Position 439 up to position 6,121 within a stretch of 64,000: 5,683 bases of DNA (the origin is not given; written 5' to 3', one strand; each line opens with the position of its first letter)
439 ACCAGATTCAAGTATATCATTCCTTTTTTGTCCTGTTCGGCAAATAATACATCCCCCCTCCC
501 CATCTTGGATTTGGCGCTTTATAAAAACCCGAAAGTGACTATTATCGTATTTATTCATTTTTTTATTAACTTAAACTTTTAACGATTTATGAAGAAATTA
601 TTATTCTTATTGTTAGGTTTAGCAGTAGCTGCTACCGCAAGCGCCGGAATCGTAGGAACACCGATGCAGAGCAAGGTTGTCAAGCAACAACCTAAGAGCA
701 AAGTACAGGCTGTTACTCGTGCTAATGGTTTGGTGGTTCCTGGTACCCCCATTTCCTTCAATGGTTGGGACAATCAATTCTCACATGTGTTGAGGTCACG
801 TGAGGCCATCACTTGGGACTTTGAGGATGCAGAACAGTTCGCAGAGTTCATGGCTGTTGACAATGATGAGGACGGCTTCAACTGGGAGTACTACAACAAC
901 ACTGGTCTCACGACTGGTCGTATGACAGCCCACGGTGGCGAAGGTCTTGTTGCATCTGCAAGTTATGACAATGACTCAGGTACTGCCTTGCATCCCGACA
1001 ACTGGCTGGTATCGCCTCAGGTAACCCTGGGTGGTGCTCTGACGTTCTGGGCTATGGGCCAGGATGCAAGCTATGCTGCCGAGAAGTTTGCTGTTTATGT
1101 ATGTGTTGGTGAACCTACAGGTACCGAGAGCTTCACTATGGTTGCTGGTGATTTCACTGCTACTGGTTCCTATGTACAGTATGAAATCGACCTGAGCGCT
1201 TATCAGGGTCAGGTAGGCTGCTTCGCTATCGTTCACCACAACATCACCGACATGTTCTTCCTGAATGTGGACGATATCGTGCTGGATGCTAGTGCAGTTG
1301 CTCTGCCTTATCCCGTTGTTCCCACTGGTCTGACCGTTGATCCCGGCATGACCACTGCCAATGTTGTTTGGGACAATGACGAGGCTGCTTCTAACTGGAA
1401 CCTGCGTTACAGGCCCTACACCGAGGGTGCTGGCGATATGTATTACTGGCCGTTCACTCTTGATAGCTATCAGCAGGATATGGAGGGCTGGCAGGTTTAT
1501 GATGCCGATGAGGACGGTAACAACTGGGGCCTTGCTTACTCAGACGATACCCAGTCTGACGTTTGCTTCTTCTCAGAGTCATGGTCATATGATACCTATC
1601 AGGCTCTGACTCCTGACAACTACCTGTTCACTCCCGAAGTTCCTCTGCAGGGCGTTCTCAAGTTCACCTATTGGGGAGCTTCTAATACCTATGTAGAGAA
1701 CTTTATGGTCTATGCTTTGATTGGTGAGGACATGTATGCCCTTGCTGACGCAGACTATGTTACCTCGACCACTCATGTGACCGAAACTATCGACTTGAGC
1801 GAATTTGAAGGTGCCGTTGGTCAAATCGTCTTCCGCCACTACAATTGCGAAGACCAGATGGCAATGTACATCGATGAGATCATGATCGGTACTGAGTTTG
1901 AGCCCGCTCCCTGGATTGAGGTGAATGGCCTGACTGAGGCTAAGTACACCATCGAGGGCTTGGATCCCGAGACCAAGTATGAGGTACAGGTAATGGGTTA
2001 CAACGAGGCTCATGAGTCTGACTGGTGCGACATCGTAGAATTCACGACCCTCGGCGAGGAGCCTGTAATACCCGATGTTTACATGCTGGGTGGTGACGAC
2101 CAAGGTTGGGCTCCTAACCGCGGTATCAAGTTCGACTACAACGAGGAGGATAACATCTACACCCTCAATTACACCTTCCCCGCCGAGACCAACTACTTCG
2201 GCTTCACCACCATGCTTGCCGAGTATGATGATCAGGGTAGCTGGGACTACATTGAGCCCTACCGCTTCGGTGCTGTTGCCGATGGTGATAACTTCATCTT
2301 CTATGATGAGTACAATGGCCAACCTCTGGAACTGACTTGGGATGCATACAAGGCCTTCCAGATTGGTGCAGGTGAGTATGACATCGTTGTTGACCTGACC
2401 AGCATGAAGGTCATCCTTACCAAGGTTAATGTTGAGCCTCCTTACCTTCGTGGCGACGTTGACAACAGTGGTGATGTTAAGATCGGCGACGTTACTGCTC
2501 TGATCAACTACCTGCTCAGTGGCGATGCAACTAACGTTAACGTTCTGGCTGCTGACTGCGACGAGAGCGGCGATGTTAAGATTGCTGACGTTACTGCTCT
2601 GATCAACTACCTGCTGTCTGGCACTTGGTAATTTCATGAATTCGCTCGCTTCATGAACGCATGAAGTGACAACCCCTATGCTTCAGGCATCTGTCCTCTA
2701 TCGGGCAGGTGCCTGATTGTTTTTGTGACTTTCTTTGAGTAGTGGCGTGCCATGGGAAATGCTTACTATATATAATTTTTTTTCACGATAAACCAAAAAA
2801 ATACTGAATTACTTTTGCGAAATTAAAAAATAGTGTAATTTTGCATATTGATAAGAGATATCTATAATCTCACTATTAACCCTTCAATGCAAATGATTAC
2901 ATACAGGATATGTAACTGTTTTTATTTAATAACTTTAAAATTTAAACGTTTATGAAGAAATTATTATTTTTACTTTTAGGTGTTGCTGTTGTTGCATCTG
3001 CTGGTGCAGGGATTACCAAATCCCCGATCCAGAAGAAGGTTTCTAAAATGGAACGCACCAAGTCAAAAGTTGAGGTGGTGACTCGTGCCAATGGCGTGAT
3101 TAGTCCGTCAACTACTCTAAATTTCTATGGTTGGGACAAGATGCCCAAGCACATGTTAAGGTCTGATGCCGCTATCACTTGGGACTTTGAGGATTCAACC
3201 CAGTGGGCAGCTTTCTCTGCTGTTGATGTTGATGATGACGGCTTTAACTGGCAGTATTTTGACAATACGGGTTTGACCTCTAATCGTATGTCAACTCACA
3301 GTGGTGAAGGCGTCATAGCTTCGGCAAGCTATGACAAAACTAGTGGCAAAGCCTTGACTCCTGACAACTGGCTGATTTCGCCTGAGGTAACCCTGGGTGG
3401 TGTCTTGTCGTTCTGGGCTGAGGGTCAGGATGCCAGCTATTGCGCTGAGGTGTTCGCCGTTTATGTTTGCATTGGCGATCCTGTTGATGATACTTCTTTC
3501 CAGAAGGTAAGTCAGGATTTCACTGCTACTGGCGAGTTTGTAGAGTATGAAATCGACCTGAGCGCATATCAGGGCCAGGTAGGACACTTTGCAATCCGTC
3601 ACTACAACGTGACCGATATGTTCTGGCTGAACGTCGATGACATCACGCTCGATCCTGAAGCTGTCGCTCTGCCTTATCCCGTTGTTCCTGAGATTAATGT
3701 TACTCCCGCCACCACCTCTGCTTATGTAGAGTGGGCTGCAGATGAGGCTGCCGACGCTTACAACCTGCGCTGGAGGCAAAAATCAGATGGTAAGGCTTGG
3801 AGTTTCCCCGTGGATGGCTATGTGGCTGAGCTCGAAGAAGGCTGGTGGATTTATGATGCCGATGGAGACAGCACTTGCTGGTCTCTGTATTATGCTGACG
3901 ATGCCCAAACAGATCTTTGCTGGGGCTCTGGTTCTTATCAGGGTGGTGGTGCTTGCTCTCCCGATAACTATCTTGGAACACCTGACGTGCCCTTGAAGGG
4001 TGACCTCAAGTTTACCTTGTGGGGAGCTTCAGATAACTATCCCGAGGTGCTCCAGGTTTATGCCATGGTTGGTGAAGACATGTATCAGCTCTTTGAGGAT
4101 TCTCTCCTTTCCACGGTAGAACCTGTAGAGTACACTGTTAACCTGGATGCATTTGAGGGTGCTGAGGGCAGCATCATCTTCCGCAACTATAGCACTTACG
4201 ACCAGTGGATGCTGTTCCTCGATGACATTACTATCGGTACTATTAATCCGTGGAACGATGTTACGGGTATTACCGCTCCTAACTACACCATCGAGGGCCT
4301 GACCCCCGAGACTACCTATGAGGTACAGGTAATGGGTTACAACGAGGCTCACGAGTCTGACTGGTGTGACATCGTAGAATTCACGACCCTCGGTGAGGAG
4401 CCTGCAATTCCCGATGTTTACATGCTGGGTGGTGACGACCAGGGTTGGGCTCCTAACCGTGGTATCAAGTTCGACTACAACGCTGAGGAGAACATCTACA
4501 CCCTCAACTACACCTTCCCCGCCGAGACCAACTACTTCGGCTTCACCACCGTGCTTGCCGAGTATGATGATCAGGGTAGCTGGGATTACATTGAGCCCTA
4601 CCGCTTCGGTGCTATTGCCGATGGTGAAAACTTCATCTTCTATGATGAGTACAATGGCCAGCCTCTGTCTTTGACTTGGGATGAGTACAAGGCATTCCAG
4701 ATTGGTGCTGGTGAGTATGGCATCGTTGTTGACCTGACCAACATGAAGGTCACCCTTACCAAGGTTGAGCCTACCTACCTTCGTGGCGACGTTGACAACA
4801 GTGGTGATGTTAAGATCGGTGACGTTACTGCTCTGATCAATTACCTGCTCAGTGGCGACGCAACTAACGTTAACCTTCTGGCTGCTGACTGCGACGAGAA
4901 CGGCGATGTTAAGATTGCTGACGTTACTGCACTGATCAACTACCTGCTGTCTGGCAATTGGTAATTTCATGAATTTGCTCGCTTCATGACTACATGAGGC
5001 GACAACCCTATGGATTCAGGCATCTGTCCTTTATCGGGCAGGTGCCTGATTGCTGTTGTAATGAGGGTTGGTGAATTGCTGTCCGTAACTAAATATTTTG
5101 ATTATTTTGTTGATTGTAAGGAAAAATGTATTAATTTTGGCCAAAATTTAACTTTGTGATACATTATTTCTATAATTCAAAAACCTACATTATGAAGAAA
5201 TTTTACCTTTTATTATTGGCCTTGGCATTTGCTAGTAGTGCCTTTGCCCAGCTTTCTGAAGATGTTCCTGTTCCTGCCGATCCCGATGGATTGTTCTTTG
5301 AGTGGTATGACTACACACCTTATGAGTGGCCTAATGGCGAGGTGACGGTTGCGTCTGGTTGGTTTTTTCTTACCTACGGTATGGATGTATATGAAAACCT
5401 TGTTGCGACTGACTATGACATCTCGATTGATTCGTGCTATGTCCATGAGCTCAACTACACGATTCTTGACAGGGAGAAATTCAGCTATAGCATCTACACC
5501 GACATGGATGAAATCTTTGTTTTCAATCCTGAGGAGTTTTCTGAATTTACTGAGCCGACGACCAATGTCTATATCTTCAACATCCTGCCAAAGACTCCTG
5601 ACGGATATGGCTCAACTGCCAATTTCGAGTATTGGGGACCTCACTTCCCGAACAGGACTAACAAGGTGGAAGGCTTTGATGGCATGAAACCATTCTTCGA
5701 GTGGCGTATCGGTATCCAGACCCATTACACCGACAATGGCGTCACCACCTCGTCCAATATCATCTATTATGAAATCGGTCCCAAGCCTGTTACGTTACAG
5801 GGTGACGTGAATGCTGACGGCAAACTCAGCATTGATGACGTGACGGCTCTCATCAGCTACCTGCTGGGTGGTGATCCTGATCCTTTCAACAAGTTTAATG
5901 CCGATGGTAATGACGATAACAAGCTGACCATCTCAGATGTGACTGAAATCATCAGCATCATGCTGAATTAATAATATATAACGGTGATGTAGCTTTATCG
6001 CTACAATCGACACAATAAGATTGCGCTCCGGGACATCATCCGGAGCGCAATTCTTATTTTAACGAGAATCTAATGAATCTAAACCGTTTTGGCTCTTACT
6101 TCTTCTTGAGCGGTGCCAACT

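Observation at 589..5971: Dockerin-tailed non-enzymatic surface proteins: possible non-cellulosomal anchoring or export system in a Bacteroidales genome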

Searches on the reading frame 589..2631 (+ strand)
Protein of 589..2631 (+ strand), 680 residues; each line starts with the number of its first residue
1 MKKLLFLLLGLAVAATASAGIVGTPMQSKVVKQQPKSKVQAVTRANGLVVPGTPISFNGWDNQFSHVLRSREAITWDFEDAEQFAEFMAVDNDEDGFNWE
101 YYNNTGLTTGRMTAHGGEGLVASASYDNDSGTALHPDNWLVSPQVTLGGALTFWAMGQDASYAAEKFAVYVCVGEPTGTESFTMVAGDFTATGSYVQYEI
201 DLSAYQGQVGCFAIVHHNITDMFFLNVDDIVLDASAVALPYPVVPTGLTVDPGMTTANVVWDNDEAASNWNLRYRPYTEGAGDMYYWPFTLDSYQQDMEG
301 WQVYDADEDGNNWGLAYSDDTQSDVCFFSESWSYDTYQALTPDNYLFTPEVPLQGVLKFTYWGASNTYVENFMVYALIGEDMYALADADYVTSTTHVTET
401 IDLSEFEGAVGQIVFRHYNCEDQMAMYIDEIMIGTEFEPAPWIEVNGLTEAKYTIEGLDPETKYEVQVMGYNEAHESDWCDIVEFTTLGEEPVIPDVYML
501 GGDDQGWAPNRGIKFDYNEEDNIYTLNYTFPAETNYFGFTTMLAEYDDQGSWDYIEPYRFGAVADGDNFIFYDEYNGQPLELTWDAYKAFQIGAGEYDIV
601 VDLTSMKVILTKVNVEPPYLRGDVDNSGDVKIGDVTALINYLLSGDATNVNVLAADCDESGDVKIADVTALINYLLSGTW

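Call 3: search_protein_families(library=pfam, proteins=[window:589-2631:+], max_evalue=0.01)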
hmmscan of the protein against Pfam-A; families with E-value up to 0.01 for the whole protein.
window:589-2631:+ (680 aa): 5 families
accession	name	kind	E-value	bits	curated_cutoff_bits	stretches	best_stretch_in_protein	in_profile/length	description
PF07675.18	Cleaved_Adhesin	-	1.1e-32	113.8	21.4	2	78-231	8-173/174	Cleaved Adhesin Domain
PF00404.24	Dockerin_1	-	5.1e-09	36.6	22.9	1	622-676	2-57/57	Dockerin type I domain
PF00041.27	fn3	-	8.3e-05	23.2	25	1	444-478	42-79/84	Fibronectin type III domain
PF25059.1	FN3_DSCAM-DSCAML_C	-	0.0034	18.1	39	0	442-478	35-72/89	DSCAM/DSCAML C-terminal Fn3-like domain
PF16656.11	Pur_ac_phosph_N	-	0.0068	17.4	30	0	450-487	60-93/93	Purple acid Phosphatase, N-terminal domain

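Call 4: search_protein_families(library=ncbifam, proteins=[window:589-2631:+], max_evalue=0.01)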
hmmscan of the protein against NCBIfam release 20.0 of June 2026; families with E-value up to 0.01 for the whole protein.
window:589-2631:+ (680 aa): 1 family
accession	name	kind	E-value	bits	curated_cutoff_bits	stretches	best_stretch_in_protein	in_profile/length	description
NF038128.1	choice_anch_J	domain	1.9e-33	115.9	30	2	75-231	3-161/162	choice-of-anchor J domain-containing protein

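Call 83: find_homologous_proteins(query=window:589-2631:+, max_evalue=1e-10)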
Query window:589-2631:+ (680 aa): 1083 proteins with E <= 1e-10 among 8000 candidates; the best 120 are listed.
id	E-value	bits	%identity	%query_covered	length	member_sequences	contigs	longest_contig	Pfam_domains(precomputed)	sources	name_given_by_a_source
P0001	0.0e+0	1564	98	100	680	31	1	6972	PF00404.25,PF07675.19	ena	-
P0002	0.0e+0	1494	94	100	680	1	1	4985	PF00404.25,PF07675.19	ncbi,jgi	jgi:hypothetical protein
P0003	0.0e+0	1478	93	100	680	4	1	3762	PF00404.25,PF07675.19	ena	-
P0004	0.0e+0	1468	92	100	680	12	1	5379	PF00404.25,PF07675.19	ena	-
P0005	0.0e+0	1210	76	100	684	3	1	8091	PF00404.25,PF07675.19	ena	-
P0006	0.0e+0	1155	76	100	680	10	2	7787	PF00404.25,PF07675.19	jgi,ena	-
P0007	0.0e+0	1027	68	100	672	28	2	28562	PF00404.25,PF07675.19,PF00041.28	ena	-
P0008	0.0e+0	1020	68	100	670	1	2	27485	PF00404.25,PF07675.19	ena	-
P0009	5.2e-270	916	63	100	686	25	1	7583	PF00404.25,PF07675.19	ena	-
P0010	1.1e-265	902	60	100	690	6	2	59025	PF00404.25,PF07675.19,PF00041.28,PF16656.12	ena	-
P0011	5.0e-259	879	60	100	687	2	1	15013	PF00404.25,PF07675.19,PF00041.28,PF26120.1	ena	-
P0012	1.4e-258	878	60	100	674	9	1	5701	PF00404.25,PF07675.19,PF00041.28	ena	-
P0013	2.5e-254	864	58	100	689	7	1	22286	PF00404.25,PF07675.19,PF00041.28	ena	-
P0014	1.1e-246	839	59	100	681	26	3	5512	PF00404.25,PF07675.19,PF00041.28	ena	-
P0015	1.3e-242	825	58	100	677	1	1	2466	PF00404.25,PF07675.19,PF00041.28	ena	-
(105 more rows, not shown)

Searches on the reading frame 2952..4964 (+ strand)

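Call 3: search_protein_families(library=pfam, proteins=[window:2952-4964:+], max_evalue=0.01)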
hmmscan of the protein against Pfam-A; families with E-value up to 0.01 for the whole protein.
window:2952-4964:+ (670 aa): 4 families
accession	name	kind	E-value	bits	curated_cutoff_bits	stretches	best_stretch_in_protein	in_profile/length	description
PF07675.18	Cleaved_Adhesin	-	1.4e-26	94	21.4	2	79-232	8-173/174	Cleaved Adhesin Domain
PF00404.24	Dockerin_1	-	1.7e-09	38.1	22.9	1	612-666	2-57/57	Dockerin type I domain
PF00041.27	fn3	-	1.4e-05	25.7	25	1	440-470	46-79/84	Fibronectin type III domain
PF16656.11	Pur_ac_phosph_N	-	5.2e-05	24.2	30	0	444-479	62-93/93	Purple acid Phosphatase, N-terminal domain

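Call 4: search_protein_families(library=ncbifam, proteins=[window:2952-4964:+], max_evalue=0.01)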
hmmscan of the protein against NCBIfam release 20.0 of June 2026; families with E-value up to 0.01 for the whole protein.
window:2952-4964:+ (670 aa): 1 family
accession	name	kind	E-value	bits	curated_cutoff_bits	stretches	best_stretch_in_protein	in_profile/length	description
NF038128.1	choice_anch_J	domain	2.9e-33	115.4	30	2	76-232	3-161/162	choice-of-anchor J domain-containing protein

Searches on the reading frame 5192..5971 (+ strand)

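Call 3: search_protein_families(library=pfam, proteins=[window:5192-5971:+], max_evalue=0.01)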
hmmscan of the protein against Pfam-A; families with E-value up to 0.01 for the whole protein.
window:5192-5971:+ (259 aa): 1 family
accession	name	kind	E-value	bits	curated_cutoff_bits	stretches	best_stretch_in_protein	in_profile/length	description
PF00404.24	Dockerin_1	-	2e-07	31.5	22.9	1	204-255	2-54/57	Dockerin type I domain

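Call 4: search_protein_families(library=ncbifam, proteins=[window:5192-5971:+], max_evalue=0.01)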
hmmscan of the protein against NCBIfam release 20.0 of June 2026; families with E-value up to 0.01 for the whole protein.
window:5192-5971:+ (259 aa): 1 family
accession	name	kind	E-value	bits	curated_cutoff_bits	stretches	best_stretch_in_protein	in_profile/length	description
NF049990.1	CellobisidaseCelK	equivalog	0.0087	14.2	1700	0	199-254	825-879/889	cellulose 1,4-beta-cellobiosidase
